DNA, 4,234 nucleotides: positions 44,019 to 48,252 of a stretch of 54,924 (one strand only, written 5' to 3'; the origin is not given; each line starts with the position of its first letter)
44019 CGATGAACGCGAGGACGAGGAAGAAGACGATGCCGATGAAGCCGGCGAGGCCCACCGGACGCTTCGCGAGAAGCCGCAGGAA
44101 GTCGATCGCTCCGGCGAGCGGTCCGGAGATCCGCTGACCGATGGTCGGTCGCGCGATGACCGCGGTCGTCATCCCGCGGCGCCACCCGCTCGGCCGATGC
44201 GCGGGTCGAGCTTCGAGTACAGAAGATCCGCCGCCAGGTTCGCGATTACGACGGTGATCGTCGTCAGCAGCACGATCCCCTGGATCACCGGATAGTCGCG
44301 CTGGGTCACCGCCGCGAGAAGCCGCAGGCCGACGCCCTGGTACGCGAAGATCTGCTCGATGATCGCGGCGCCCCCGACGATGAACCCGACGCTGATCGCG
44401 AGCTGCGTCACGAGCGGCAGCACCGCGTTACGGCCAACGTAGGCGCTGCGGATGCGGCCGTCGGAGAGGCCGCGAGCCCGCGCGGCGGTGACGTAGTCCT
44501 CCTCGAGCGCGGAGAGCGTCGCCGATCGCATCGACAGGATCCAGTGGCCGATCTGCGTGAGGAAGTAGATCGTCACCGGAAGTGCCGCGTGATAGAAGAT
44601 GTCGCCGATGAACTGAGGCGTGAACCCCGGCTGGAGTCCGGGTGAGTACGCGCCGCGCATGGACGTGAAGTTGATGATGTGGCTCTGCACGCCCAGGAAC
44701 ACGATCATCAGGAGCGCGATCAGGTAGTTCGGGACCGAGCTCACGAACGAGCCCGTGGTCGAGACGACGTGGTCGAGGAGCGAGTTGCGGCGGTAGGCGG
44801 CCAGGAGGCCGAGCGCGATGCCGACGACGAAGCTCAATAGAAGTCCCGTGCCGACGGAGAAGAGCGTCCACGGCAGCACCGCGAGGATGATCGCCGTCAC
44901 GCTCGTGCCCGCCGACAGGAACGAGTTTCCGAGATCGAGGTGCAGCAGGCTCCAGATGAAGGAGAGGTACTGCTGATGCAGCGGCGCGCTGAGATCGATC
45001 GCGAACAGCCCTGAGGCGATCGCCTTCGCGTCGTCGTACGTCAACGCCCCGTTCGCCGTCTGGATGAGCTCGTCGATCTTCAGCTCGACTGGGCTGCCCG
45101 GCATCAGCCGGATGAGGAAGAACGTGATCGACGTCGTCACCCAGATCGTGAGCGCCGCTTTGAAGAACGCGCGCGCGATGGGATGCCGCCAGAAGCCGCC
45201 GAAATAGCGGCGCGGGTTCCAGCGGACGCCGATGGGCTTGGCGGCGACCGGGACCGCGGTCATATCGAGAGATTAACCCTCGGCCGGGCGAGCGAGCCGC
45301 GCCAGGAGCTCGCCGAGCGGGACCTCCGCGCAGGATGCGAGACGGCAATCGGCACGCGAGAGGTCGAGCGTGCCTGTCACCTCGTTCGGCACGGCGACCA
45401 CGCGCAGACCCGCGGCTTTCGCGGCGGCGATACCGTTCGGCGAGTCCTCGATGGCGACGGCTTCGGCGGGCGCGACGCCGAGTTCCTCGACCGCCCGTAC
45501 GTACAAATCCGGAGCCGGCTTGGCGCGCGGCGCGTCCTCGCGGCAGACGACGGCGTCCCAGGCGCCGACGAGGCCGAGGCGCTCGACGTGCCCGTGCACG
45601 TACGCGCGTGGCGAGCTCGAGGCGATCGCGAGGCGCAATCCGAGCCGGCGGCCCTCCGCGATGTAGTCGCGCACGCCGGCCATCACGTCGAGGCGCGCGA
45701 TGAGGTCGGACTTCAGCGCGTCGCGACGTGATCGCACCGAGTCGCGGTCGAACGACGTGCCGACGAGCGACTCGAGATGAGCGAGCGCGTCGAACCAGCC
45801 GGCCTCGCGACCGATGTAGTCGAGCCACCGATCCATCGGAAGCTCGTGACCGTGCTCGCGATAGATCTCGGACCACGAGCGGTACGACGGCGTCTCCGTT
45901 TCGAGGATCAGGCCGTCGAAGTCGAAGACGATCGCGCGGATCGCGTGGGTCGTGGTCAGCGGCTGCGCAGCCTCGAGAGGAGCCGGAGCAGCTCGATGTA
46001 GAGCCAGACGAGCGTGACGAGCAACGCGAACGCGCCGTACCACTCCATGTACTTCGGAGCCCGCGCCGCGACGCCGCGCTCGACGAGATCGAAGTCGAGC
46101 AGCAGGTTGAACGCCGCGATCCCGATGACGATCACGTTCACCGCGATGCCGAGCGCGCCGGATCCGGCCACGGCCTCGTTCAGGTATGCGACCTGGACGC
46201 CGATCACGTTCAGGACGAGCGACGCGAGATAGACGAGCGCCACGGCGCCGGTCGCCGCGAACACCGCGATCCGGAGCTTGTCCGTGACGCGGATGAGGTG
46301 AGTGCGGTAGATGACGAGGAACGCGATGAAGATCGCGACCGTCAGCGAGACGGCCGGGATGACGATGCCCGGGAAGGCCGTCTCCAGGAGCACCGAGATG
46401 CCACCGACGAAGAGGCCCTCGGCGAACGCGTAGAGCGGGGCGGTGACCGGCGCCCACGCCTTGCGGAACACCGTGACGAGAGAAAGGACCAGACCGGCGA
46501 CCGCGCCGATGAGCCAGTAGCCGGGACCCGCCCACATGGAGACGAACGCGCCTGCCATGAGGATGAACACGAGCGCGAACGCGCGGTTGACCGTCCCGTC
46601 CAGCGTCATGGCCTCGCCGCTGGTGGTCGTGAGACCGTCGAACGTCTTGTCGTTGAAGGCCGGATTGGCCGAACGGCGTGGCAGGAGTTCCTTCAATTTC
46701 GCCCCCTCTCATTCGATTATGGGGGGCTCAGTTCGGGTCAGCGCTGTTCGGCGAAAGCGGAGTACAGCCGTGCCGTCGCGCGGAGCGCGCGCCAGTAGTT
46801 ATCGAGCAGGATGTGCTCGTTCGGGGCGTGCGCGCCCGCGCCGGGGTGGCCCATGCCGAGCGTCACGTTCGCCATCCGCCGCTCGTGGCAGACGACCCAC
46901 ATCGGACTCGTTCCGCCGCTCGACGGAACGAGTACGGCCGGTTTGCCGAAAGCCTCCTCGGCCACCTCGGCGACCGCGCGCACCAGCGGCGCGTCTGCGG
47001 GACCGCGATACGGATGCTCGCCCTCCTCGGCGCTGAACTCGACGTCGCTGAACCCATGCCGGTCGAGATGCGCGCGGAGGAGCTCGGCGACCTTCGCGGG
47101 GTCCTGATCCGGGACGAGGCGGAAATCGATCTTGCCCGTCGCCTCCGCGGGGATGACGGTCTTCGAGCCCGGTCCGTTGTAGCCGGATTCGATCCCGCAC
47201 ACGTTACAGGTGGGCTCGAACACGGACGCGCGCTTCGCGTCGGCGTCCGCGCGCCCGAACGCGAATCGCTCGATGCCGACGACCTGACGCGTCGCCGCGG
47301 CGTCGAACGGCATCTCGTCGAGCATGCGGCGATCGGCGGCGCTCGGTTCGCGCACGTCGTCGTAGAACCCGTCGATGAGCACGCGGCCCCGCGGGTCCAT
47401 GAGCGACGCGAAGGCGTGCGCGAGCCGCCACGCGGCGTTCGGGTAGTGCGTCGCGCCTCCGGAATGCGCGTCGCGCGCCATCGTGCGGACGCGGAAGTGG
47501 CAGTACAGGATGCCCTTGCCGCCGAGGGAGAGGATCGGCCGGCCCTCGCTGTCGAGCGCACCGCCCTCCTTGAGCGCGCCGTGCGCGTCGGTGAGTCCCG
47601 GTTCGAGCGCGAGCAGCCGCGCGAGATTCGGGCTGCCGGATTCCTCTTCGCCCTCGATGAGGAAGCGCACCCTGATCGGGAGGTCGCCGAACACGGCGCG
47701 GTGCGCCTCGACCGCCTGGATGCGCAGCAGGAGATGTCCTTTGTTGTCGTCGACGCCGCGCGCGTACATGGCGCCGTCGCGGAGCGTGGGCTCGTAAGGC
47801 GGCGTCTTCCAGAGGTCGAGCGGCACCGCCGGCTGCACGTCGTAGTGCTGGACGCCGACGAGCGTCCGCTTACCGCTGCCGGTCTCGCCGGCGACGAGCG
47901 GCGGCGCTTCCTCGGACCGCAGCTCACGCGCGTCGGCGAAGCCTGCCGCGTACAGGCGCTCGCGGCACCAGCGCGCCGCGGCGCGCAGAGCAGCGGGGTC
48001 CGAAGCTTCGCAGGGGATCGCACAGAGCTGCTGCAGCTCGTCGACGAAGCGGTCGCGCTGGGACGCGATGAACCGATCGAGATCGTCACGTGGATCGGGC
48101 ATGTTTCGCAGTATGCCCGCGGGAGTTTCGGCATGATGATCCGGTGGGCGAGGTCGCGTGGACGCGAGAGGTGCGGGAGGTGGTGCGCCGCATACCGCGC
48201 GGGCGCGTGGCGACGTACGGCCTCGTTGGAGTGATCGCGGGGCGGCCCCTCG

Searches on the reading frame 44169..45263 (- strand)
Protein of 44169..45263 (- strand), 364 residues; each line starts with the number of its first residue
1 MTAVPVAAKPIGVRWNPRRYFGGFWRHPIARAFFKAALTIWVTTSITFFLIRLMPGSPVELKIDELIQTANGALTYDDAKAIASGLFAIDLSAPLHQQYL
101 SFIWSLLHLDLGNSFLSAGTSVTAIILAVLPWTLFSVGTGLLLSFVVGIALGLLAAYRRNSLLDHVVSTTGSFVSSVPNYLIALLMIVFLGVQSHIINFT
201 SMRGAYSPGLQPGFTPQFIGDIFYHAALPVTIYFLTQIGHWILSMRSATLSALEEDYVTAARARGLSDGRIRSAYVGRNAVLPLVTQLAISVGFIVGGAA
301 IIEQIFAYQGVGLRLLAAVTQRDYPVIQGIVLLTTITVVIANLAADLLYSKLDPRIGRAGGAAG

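Call 77: search_protein_families(library=pfam, proteins=[window:44169-45263:-], max_evalue=0.00001)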
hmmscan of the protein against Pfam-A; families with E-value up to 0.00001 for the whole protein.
window:44169-45263:- (364 aa): 1 family
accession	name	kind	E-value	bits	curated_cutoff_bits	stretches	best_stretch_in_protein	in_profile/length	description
PF00528.27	BPD_transp_1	-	1.1e-38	133.3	26.4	1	148-357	1-183/184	Binding-protein-dependent transport system inner membrane component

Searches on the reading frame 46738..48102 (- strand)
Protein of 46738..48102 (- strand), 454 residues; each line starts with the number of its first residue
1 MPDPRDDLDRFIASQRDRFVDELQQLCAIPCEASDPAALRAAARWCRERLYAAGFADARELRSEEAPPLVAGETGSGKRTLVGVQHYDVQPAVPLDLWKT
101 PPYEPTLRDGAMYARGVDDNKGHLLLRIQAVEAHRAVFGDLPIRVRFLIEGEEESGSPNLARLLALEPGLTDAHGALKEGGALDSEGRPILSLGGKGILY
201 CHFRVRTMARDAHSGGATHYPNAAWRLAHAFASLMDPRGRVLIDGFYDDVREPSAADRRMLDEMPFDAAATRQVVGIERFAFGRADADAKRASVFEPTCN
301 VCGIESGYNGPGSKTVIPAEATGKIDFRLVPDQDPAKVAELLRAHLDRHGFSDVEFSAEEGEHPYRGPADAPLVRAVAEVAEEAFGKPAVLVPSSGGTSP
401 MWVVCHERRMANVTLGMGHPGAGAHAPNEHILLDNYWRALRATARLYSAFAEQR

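Call 77: search_protein_families(library=pfam, proteins=[window:46738-48102:-], max_evalue=0.00001)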
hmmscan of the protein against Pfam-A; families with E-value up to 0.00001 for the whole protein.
window:46738-48102:- (454 aa): 2 families
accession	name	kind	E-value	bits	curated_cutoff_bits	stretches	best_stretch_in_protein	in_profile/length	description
PF01546.33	Peptidase_M20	-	8.8e-30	104.6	24.6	1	86-446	5-203/206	Peptidase family M20/M25/M40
PF07687.19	M20_dimer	-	2e-14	53.8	21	1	196-350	4-103/107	Peptidase dimerisation domain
